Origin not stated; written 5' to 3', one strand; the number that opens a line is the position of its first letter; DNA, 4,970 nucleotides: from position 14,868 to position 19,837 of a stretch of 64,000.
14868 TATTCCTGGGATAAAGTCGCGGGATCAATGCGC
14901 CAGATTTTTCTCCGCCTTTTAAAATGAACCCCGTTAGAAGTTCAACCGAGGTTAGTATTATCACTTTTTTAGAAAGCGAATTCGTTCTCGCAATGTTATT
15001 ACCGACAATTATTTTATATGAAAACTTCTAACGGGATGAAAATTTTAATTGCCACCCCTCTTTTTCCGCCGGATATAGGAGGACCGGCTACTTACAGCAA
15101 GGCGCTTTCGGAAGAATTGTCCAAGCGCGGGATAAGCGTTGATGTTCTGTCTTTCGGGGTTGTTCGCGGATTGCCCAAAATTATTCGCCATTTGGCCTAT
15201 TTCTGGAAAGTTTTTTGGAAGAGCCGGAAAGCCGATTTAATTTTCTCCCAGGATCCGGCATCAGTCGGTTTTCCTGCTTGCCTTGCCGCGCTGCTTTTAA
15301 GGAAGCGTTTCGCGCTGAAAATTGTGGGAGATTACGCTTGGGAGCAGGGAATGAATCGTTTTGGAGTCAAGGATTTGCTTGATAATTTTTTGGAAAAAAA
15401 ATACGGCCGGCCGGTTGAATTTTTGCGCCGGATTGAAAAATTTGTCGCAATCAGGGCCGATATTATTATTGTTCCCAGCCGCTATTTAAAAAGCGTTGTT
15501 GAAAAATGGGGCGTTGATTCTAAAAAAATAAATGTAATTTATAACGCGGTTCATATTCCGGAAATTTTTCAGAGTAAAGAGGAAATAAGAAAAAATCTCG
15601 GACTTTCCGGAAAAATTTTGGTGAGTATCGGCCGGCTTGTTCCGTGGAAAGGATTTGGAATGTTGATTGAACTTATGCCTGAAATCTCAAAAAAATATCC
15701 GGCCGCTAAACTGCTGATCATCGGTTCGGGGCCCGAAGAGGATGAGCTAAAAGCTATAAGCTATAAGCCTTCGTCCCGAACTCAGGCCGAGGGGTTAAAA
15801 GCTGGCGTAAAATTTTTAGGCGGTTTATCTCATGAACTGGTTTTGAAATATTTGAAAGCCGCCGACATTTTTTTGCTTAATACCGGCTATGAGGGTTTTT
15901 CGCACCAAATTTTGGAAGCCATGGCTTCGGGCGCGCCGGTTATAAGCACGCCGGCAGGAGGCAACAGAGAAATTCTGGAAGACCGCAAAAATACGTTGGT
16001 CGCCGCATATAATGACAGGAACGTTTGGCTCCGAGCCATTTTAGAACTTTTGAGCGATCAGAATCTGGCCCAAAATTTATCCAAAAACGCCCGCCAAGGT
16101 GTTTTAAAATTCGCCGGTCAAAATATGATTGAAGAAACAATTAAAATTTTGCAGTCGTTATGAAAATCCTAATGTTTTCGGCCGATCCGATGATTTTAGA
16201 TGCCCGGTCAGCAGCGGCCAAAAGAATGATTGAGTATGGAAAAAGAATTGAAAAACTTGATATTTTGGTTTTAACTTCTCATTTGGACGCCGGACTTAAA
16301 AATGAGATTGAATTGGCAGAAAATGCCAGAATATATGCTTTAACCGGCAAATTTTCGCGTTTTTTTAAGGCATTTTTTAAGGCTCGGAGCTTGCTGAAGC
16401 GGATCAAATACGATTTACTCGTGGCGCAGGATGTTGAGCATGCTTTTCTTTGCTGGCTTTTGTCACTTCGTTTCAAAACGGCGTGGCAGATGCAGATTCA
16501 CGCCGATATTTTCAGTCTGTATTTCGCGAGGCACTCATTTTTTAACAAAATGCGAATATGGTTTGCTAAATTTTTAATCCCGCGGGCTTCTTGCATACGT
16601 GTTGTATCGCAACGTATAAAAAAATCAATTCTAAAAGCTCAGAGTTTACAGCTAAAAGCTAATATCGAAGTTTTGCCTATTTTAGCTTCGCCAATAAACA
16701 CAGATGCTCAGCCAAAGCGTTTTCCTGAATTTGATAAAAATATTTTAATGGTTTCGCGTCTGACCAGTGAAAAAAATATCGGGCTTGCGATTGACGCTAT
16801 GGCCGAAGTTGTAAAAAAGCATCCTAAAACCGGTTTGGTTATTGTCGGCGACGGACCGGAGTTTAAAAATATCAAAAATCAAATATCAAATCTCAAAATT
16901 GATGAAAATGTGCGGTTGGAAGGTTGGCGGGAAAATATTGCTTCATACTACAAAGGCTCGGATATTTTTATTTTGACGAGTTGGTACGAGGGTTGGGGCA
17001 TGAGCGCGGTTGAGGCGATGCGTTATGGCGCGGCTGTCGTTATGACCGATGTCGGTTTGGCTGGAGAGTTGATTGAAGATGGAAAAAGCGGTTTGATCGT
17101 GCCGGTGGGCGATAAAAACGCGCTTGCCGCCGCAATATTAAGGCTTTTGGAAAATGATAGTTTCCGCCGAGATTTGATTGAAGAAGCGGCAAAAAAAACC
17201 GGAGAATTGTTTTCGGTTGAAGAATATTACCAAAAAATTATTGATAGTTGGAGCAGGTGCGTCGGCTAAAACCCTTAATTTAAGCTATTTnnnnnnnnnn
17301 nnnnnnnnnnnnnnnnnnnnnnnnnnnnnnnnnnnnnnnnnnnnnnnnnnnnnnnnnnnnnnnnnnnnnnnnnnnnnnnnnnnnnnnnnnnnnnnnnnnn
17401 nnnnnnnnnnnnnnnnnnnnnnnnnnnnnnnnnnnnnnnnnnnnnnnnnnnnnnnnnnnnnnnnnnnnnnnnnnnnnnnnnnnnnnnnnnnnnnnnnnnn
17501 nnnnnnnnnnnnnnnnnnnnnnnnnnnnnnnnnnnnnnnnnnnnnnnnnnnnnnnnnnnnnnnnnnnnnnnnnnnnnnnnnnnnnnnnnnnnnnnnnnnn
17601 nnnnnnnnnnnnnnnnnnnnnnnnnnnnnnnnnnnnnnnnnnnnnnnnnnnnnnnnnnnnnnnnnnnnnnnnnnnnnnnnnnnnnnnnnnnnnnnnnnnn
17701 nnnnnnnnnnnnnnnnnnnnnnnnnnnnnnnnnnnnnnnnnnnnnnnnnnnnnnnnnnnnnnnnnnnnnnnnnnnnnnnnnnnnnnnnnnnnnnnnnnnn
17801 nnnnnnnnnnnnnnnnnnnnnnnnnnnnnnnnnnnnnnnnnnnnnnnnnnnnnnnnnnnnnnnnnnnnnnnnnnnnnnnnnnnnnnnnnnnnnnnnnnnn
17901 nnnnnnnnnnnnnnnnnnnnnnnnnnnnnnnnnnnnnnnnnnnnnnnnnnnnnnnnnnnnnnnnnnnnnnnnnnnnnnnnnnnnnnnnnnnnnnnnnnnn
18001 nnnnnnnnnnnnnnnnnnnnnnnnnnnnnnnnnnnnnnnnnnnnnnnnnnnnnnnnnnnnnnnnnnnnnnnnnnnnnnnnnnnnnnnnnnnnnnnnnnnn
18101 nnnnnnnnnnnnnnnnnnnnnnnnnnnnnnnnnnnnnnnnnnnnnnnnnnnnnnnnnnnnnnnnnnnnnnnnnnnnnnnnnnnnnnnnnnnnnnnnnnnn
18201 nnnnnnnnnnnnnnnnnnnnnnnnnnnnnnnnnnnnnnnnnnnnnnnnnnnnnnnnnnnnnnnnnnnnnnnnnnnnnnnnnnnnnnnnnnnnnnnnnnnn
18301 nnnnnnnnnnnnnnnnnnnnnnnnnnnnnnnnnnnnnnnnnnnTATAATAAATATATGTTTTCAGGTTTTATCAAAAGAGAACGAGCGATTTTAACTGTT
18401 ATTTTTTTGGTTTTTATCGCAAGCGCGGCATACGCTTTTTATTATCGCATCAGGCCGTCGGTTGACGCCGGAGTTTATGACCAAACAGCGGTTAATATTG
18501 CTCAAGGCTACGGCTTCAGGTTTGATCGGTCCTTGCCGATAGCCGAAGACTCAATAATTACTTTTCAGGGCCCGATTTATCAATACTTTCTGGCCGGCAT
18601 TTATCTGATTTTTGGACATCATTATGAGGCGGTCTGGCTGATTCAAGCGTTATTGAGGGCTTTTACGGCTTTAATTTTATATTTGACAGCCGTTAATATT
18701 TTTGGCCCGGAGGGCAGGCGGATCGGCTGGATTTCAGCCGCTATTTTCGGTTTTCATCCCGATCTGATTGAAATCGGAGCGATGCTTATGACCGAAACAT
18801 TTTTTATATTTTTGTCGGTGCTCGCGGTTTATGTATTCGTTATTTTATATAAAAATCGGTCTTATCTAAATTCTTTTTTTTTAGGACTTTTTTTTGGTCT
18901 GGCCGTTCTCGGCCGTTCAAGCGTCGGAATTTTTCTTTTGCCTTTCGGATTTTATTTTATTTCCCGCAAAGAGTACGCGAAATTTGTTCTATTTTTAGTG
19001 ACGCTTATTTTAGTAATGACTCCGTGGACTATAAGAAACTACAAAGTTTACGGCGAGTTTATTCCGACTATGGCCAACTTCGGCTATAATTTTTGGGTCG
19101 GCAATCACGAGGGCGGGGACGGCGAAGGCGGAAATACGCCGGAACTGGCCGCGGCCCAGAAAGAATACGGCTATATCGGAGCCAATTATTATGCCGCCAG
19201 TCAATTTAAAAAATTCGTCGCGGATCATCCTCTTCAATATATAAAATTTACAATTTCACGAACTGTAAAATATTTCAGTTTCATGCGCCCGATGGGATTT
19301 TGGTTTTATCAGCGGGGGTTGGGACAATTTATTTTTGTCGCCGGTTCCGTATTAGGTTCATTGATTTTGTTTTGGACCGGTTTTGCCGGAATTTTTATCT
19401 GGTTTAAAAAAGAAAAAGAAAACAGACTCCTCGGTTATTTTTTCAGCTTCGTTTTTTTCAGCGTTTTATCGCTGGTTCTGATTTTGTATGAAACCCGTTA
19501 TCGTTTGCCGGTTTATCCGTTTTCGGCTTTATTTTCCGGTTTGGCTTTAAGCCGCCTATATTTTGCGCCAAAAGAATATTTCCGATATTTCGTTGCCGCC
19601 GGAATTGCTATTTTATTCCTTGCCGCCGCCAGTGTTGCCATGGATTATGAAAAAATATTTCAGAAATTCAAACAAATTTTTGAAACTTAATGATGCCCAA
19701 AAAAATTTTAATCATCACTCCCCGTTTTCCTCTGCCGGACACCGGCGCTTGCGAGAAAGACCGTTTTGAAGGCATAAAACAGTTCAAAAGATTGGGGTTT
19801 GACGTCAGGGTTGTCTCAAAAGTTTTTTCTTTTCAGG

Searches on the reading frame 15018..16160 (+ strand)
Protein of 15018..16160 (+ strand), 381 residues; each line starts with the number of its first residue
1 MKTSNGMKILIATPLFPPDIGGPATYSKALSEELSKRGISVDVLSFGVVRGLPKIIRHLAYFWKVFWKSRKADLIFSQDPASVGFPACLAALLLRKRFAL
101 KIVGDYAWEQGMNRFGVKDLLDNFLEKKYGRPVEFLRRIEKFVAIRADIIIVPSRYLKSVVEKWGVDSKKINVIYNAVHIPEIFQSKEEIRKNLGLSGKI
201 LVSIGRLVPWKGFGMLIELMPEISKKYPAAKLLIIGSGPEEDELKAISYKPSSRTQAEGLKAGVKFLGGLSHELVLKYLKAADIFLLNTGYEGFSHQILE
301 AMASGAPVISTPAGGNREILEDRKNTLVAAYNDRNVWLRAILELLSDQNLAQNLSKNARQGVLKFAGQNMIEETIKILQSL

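Call 43: search_protein_families(library=pfam, proteins=[window:15018-16160:+], max_evalue=0.001)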
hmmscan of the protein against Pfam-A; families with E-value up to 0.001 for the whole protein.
window:15018-16160:+ (381 aa): 5 families
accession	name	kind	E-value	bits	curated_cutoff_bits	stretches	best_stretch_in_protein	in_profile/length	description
PF00534.26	Glycos_transf_1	-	1.5e-39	135.7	26.4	1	187-360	2-171/172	Glycosyl transferases group 1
PF13692.12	Glyco_trans_1_4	-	7.3e-32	111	27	1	199-347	2-142/142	Glycosyl transferases group 1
PF13439.12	Glyco_transf_4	-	4.9e-14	53.1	28.5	1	20-179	1-167/170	Glycosyltransferase Family 4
PF13579.12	Glyco_trans_4_4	-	2.2e-12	48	29.7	1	34-176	35-157/158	Glycosyl transferase 4-like domain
PF13524.12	Glyco_trans_1_2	-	3.5e-07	30.7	25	1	228-364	13-131/144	Glycosyl transferase-like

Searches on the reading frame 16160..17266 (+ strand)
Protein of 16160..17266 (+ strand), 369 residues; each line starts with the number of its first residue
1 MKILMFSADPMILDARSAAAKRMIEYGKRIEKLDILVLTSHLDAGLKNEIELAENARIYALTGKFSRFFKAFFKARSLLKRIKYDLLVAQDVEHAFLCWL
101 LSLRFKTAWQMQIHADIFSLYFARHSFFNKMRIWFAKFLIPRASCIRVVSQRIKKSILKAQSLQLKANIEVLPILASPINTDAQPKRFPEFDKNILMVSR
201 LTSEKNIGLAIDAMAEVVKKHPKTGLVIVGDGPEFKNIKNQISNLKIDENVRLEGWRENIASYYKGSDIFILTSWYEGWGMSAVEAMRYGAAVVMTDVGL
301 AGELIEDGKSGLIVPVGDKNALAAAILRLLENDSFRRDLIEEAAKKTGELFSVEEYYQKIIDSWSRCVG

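Call 43: search_protein_families(library=pfam, proteins=[window:16160-17266:+], max_evalue=0.001)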
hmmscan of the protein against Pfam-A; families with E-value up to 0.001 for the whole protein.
window:16160-17266:+ (369 aa): 5 families
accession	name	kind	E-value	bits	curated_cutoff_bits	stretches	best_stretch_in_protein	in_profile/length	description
PF00534.26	Glycos_transf_1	-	6.2e-44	150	26.4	1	182-345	5-171/172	Glycosyl transferases group 1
PF13692.12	Glyco_trans_1_4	-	6.5e-37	127.4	27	1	193-332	2-142/142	Glycosyl transferases group 1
PF20706.3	GT4-conflict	-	3.8e-11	43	26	1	142-332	146-357/385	Family 4 Glycosyltransferase in conflict systems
PF13439.12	Glyco_transf_4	-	1.8e-07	31.8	28.5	1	34-161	21-152/170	Glycosyltransferase Family 4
PF13579.12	Glyco_trans_4_4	-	1.5e-06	29.1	29.7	1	69-157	57-142/158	Glycosyl transferase 4-like domain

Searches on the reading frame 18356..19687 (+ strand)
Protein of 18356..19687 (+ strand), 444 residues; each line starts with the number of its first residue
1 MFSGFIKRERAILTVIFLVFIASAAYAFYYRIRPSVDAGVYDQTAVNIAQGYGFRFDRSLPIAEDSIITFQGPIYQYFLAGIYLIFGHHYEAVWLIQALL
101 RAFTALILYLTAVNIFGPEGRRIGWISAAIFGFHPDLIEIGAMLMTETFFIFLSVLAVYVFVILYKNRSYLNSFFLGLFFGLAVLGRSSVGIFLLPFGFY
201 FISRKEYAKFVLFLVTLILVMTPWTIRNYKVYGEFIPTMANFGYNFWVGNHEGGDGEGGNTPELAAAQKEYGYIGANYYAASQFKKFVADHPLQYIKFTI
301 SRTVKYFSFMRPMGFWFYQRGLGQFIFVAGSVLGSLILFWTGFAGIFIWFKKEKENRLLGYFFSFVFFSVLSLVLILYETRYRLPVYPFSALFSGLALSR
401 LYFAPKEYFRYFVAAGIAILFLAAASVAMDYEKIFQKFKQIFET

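Call 43: search_protein_families(library=pfam, proteins=[window:18356-19687:+], max_evalue=0.001)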
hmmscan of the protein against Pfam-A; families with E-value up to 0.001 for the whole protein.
window:18356-19687:+ (444 aa): 2 families
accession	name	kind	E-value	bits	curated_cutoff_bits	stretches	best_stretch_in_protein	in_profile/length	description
PF13231.12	PMT_2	-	1.3e-13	51.9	26.1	1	72-221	3-155/160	Dolichyl-phosphate-mannose-protein mannosyltransferase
PF03901.23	Glyco_transf_22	-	3.5e-06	26.9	23.8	1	88-247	74-245/414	Alg9-like mannosyltransferase family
